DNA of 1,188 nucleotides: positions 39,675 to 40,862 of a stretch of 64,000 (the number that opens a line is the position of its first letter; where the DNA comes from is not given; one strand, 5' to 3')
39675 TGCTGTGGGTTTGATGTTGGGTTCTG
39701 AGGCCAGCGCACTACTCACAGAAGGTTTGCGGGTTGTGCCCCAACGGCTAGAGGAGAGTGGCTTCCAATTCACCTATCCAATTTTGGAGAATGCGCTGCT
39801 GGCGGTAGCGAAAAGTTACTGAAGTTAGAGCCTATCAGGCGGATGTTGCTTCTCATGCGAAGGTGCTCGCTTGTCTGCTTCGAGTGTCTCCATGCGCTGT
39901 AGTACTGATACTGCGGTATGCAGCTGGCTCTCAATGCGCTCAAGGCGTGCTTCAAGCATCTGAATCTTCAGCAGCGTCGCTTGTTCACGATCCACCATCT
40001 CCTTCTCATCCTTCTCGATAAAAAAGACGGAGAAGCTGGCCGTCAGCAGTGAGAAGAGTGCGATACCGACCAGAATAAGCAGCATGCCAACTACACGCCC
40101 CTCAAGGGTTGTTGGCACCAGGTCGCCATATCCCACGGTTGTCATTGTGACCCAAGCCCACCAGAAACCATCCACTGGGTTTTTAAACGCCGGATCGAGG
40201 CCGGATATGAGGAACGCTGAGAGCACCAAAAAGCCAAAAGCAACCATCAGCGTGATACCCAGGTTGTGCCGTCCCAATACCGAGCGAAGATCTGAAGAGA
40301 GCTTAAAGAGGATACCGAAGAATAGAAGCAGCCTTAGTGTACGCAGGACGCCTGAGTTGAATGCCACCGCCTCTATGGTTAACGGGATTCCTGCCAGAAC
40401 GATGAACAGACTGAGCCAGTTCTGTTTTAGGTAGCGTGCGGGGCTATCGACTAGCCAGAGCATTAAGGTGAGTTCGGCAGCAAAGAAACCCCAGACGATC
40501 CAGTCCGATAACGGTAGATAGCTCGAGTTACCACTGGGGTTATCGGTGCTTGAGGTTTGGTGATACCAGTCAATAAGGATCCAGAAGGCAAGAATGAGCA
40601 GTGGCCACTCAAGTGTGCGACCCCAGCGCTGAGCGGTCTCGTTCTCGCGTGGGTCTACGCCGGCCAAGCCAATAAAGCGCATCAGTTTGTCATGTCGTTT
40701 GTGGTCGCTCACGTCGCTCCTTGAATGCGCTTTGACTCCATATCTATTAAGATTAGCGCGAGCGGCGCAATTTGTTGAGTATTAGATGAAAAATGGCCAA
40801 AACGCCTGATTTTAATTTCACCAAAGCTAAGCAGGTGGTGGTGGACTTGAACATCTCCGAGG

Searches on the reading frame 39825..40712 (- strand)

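Call 41: search_protein_families(library=pfam, proteins=[window:39825-40712:-], max_evalue=0.00001)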
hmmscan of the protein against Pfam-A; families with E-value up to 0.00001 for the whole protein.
window:39825-40712:- (295 aa): 2 families
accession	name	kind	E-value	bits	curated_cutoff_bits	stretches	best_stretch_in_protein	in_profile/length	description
PF07885.22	Ion_trans_2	-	2.3e-15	56.6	22.5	1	162-232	12-78/79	Ion channel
PF00520.37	Ion_trans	-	4.3e-15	56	25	1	46-231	20-233/241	Ion transport protein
